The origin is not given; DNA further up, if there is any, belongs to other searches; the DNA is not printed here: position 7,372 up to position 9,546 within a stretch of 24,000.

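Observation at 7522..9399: Orphan 625-aa protein: unknown N-terminal domain fused to an MCM/BrxL/McrB-style AAA+ core, with no partner genes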

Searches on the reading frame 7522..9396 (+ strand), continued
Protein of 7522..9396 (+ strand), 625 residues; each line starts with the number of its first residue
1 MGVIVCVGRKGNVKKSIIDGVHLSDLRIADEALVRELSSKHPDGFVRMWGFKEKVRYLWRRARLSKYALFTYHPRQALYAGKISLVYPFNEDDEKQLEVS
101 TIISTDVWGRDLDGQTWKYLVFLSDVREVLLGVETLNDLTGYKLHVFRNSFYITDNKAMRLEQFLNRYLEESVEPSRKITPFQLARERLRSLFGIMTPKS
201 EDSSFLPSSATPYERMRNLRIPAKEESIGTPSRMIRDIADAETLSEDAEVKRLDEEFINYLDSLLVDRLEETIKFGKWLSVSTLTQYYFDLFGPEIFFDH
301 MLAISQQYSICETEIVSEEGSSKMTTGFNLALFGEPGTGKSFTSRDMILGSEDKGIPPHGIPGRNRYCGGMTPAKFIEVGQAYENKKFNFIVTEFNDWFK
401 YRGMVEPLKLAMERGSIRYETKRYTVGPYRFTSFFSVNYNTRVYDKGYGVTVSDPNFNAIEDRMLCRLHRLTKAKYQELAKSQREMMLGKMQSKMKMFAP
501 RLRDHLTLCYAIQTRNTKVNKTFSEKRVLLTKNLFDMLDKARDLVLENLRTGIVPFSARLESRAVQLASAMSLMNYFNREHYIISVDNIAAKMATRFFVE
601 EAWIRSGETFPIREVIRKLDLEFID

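Call 54: list_cluster_members(proteins=[P0001, P0121, P0123, P0124, P0125, P0135, P0138, P0148, P0150, P0152])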
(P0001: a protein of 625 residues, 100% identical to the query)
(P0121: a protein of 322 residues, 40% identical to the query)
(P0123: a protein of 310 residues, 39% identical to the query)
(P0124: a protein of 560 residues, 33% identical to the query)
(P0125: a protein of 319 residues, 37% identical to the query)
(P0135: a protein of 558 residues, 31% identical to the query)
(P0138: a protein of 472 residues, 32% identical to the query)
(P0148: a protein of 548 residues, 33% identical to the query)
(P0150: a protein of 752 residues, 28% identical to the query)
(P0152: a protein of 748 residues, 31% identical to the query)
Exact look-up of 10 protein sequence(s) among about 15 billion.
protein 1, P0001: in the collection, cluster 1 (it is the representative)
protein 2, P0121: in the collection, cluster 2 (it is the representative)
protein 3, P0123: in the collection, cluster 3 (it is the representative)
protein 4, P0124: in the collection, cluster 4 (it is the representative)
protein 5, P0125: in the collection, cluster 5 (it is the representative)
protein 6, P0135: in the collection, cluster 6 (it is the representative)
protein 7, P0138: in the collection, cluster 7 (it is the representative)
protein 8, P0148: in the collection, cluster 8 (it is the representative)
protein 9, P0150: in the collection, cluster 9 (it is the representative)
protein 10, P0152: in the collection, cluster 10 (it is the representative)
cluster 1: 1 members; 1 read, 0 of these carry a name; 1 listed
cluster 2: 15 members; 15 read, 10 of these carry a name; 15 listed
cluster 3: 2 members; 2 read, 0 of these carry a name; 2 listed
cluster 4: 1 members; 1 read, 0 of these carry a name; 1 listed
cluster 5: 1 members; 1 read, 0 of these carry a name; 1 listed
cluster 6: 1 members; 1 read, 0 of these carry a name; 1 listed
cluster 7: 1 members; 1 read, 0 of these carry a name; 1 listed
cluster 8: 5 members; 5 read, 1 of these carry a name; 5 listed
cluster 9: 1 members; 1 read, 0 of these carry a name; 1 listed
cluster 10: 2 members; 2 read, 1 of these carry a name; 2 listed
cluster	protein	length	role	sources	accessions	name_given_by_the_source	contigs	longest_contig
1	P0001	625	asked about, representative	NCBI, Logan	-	-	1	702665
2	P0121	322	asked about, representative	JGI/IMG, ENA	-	predicted RNA-binding protein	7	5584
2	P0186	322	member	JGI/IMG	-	hypothetical protein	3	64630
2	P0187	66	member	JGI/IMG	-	hypothetical protein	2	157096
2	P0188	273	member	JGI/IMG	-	hypothetical protein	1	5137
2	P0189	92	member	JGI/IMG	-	hypothetical protein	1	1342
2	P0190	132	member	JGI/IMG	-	hypothetical protein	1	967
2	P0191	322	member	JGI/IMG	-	predicted RNA-binding protein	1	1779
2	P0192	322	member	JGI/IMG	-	predicted RNA-binding protein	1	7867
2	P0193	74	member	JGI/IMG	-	hypothetical protein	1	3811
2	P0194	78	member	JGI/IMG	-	hypothetical protein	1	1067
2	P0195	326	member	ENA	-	-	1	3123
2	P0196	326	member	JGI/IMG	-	-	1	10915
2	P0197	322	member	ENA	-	-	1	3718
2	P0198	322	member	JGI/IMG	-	-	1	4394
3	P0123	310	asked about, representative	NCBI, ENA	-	-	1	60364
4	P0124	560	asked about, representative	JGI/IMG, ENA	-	-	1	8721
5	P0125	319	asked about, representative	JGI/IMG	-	-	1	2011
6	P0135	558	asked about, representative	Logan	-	-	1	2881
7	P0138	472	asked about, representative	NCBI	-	-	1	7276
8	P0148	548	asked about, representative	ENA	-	-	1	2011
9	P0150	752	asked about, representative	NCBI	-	-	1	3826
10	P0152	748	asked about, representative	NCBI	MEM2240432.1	MAG: AAA family ATPase [Candidatus Bathyarchaeia archaeon]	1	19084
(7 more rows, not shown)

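Call 63: search_solved_structures(query=A2, max_evalue=10, show_alignments=2)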
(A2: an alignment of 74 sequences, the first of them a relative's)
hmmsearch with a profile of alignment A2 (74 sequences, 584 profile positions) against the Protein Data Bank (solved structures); distinct sequences matched with E-value up to 10: 4.
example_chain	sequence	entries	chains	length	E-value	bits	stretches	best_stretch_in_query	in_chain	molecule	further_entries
5a1q_A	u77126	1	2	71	0.015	17.2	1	175-232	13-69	AF1502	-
5aps_A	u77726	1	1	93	0.15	13.9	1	89-158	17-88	GENERAL CONTROL PROTEIN GCN4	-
8yf5_E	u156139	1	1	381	0.5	12.1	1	122-225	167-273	Exonuclease Rat1p and Rai1p interacting protein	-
2w0m_A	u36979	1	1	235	3.4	9.4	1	286-309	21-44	SSO2452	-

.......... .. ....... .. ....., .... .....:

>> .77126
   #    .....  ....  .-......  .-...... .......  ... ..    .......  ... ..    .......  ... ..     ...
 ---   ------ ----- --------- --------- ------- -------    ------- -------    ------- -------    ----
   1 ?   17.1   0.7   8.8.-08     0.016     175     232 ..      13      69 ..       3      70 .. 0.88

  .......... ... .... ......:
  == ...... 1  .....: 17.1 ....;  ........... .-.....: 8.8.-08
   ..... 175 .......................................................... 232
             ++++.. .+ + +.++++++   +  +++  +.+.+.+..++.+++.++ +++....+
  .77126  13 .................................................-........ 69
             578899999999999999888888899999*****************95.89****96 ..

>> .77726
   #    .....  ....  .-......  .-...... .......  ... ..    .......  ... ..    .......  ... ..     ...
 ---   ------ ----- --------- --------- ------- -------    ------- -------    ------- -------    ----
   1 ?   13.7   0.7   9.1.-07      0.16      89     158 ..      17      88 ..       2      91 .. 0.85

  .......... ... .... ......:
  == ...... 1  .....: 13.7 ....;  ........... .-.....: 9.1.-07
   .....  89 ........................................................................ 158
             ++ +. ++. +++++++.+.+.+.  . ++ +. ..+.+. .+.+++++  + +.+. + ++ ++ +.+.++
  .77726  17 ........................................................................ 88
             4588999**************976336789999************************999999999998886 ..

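Call 68: find_encoding_contigs(protein=P0094, flank=7000, max_places=1)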
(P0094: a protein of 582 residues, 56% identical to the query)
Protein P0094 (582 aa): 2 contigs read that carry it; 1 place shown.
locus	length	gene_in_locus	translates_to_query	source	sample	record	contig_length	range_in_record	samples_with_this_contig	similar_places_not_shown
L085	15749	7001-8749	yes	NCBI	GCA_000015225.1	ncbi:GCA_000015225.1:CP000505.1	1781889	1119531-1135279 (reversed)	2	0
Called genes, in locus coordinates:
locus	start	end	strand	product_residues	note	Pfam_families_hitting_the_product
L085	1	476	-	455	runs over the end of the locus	PF13520:AA_permease_2, PF00324:AA_permease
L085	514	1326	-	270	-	PF02585:PIG-L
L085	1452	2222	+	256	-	PF01209:Ubie_methyltran, PF13489:Methyltransf_23, PF05401:NodS (weak), PF13847:Methyltransf_31, PF08241:Methyltransf_11, PF08242:Methyltransf_12, PF13649:Methyltransf_25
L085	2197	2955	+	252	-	PF01411:tRNA-synt_2c, PF07973:tRNA_SAD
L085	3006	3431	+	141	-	PF00892:EamA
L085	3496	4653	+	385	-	PF05559:DUF763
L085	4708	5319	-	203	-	-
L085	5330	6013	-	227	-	-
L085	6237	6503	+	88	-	-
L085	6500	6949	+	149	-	PF01850:PIN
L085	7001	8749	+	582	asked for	-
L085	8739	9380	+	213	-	PF01914:MarC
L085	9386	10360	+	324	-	-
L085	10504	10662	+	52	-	-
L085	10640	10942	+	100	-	PF01934:HepT-like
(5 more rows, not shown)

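Call 69: find_encoding_contigs(protein=P0087, flank=7000, max_places=1)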
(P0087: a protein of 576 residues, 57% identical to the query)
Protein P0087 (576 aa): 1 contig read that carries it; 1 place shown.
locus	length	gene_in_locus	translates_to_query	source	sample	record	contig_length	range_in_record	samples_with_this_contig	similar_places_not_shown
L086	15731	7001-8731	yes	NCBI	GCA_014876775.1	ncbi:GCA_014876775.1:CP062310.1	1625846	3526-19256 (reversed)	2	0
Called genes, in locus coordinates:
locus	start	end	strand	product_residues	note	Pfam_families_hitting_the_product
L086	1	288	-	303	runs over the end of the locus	-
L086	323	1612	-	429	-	PF07282:Cas12f1-like_TNB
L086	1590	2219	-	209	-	PF00376:MerR (weak), PF12728:HTH_17, PF13411:MerR_1 (faint), PF00239:Resolvase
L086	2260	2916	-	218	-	-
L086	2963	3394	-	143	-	-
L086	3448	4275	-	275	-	PF00984:UDPG_MGDP_dh (weak)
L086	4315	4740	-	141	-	-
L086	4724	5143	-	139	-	-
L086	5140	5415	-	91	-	-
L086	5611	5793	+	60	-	-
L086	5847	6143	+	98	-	PF24521:Ank_KRIT1, PF12796:Ank_2, PF13637:Ank_4, PF13857:Ank_5, PF00023:Ank, PF13606:Ank_3, PF13637:Ank_4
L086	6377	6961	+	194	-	PF01944:SpoIIM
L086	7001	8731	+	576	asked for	-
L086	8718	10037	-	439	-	PF13450:NAD_binding_8, PF01593:Amino_oxidase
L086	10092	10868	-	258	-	PF01061:ABC2_membrane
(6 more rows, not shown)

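Call 74: find_related_loci(query=A2, collection=viral_contigs, flank=8000)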
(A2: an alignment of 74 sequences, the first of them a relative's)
Query A2 (625 aa) in viral_contigs; peptide patterns used: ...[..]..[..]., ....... (x = any residue, [..] = any of these).
78 stretches matched a pattern, but none encodes a relative of the query by tblastn (E <= 1e-3).

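Call 88: find_encoding_contigs(protein=P0186, flank=6000, max_places=2)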
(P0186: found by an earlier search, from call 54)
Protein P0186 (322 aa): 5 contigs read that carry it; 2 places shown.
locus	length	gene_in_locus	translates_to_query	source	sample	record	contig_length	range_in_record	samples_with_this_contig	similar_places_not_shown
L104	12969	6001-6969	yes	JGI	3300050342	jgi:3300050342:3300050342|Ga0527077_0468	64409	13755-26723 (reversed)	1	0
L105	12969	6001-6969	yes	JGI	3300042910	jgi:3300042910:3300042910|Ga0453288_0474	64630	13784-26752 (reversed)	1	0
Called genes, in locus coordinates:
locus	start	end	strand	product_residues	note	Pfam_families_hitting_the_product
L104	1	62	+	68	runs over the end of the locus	-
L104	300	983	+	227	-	-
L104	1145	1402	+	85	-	-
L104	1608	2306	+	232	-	-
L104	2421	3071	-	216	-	PF01022:HTH_5 (faint), PF13412:HTH_24 (faint)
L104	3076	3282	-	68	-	-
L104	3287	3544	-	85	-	PF26688:RHH_12 (weak)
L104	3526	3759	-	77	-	-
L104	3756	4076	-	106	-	-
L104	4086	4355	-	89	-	-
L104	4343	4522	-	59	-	-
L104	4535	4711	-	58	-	-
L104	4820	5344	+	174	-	-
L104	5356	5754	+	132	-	PF00583:Acetyltransf_1, PF13673:Acetyltransf_10, PF13480:Acetyltransf_6 (weak), PF13508:Acetyltransf_7, PF08445:FR47 (weak)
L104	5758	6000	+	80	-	-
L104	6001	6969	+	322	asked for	-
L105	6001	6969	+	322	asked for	-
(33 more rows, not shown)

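Call 89: find_encoding_contigs(protein=P0019, flank=8000, max_places=1)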
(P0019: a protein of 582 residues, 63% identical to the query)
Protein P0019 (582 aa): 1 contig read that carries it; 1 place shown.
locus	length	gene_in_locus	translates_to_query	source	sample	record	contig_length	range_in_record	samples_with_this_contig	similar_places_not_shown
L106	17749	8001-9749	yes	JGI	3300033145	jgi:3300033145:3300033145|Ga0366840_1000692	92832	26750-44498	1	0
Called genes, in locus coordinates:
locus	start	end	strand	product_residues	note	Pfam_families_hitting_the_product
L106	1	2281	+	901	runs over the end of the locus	-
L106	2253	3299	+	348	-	-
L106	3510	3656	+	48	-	-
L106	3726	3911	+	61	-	-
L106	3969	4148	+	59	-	-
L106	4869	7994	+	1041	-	PF02384:N6_Mtase, PF01170:UPF0020 (faint), PF20473:MmeI_Mtase (faint), PF07669:Eco57I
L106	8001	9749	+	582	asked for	-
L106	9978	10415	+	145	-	PF04033:DUF365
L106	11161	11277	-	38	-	-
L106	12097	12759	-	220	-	-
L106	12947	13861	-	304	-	-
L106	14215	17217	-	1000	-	-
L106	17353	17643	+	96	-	-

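Call 90: find_encoding_contigs(protein=P0045, flank=8000, max_places=1)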
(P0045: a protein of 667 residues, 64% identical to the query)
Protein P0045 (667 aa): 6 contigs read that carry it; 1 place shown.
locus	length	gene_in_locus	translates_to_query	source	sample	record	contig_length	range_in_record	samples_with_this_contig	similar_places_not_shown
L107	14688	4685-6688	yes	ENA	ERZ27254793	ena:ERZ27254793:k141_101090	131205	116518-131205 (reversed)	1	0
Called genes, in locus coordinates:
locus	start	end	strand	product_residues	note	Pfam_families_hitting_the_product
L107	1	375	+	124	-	PF13635:DUF4143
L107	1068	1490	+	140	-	PF01878:EVE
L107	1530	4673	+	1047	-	PF02384:N6_Mtase, PF20473:MmeI_Mtase (faint), PF07669:Eco57I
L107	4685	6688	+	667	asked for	-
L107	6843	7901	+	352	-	PF14072:DndB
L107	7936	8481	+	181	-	-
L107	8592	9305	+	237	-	PF13230:GATase_4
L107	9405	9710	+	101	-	-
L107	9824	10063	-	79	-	PF10049:DUF2283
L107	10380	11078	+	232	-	PF09952:AbiEi_2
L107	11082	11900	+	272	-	-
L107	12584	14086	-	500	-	PF02629:CoA_binding, PF13380:CoA_binding_2, PF13607:Succ_CoA_lig, PF19045:Ligase_CoA_2 (weak)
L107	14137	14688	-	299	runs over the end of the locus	PF01996:F420_ligase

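Call 91: find_encoding_contigs(protein=P0027, flank=8000, max_places=1)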
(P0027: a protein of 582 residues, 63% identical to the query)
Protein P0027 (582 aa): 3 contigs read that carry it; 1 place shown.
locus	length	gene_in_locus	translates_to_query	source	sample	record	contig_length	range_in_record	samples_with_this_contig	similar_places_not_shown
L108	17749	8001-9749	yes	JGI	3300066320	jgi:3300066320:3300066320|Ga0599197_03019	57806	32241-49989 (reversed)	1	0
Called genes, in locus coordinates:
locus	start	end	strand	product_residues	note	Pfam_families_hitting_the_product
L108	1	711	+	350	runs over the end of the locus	-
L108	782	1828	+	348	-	-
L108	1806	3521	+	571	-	-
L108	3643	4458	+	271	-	-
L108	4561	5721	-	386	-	PF09376:NurA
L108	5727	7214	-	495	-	PF01935:DUF87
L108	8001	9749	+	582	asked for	-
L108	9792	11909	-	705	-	PF02384:N6_Mtase (faint), PF20473:MmeI_Mtase (faint), PF07669:Eco57I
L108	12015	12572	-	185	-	-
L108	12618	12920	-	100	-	-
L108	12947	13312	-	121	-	-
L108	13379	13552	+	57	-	-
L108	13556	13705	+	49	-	-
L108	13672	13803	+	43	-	-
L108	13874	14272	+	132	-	PF01609:DDE_Tnp_1, PF13586:DDE_Tnp_1_2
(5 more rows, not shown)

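Call 95: search_protein_families(library=pfam, proteins=[L106:14215-17214:-, L106:2253-3296:+, L107:6843-7898:+, L107:7936-8478:+, L083:2783-3805:-, L083:996-2138:+], max_evalue=0.01)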
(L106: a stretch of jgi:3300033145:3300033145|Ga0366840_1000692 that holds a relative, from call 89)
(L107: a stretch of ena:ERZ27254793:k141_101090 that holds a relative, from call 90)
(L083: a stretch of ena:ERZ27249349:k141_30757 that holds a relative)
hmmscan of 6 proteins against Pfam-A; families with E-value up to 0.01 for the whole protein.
L106:14215-17214:- (999 aa): 0 families

L106:2253-3296:+ (348 aa): 1 family
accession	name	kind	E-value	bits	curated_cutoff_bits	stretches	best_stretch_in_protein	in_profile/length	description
PF09002.17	Card1_endonuc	-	0.0031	17.5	26.4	1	196-280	7-85/136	Card1-like, endonuclease domain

L107:6843-7898:+ (352 aa): 1 family
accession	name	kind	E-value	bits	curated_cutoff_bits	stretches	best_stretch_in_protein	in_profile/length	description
PF14072.11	DndB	-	7e-19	68.5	29.1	1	1-159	13-168/338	DNA-sulfur modification-associated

L107:7936-8478:+ (181 aa): 0 families

L083:2783-3805:- (340 aa): 1 family
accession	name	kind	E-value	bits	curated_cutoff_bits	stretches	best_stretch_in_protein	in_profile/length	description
PF13091.12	PLDc_2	-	5.3e-12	46.2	27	1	220-334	8-132/132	PLD-like domain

L083:996-2138:+ (381 aa): 10 families
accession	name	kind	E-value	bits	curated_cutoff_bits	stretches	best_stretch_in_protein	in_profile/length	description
PF13401.12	AAA_22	-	2.2e-10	41.4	27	1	79-186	7-125/130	AAA domain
PF01637.24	ATPase_2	-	4.1e-06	27.2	33.2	1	77-192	20-126/225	ATPase domain predominantly from Archaea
PF00265.24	TK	-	1.1e-05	25.8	20.6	1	81-191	5-119/176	Thymidine kinase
PF25199.1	nSTAND_NTPase5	-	1.8e-05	25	34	1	53-183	17-132/145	Novel STAND NTPase 5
PF09079.17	Cdc6_C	-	6e-05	23.4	25.1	1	306-370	30-95/96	CDC6, C terminal winged helix domain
PF13173.12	AAA_14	-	6.9e-05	23.3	27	1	79-166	4-79/129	AAA domain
PF13191.12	AAA_16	-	9.6e-05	23.4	32.6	1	60-149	8-96/167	AAA ATPase domain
PF22703.2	Cdc6_lid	-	0.00088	19.6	27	1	216-267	2-53/68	Cdc6 AAA+ ATPase-type lid domain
PF00004.35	AAA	-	0.00093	20.1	21.2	1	80-161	1-69/131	ATPase family associated with various cellular activities (AAA)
PF00270.35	DEAD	-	0.0026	17.9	26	0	78-110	15-50/167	DEAD/DEAH box helicase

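Call 103: fold_search(model_id=the predicted structure, library=viral)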
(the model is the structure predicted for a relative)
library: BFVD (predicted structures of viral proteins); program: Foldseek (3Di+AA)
matches with E <= 10: 86; with E <= 0.001: 12
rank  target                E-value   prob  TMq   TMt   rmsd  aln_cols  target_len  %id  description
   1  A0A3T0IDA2            9.3e-08  1.00  0.33  0.40   7.9       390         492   14  (no name in the UniProt tables at hand)
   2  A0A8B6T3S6            8.7e-07  1.00  0.29  0.29  23.0       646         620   12  (no name in the UniProt tables at hand)
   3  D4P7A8                1.9e-06  1.00  0.34  0.34  25.5       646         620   11  (no name in the UniProt tables at hand)
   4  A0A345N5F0            7.3e-06  1.00  0.36  0.49  13.4       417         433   12  (no name in the UniProt tables at hand)
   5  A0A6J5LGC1            1.5e-05  1.00  0.31  0.38  11.6       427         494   11  DUF3987 domain-containing protein [uncultured Caudovirales phage]
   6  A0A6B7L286            3.6e-05  1.00  0.31  0.25  25.1       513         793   10  (no name in the UniProt tables at hand)
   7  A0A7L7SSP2            3.8e-05  1.00  0.32  0.26  22.0       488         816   12  (no name in the UniProt tables at hand)
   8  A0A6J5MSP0            5.8e-05  1.00  0.33  0.28   9.0       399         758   10  Uncharacterized protein [uncultured Caudovirales phage]
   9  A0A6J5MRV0            1.2e-04  1.00  0.28  0.49   9.9       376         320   13  Uncharacterized protein (Fragment) [uncultured Caudovirales phage]
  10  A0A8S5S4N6            1.2e-04  1.00  0.31  0.27   6.9       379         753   10  NrS-1 polymerase-like HBD domain-containing protein [Siphoviridae sp. ctJ7x27]
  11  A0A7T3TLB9            2.1e-04  1.00  0.28  0.21  24.0       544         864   10  (no name in the UniProt tables at hand)
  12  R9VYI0                7.1e-04  0.99  0.29  0.21  31.0       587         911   11  Putative DNA primase [Serratia phage Eta]
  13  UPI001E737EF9         2.4e-03  0.99  0.26  0.30  12.0       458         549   11  (no name look-up for this kind of identifier)
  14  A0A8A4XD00            2.4e-03  0.96  0.20  0.35  13.2       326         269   11  Nonstructural protein [Cygnus columbianus parvoviridae sp.]
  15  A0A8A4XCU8            6.3e-03  0.89  0.20  0.26  19.8       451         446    9  Nonstructural protein (Fragment) [Cygnus columbianus parvoviridae sp.]
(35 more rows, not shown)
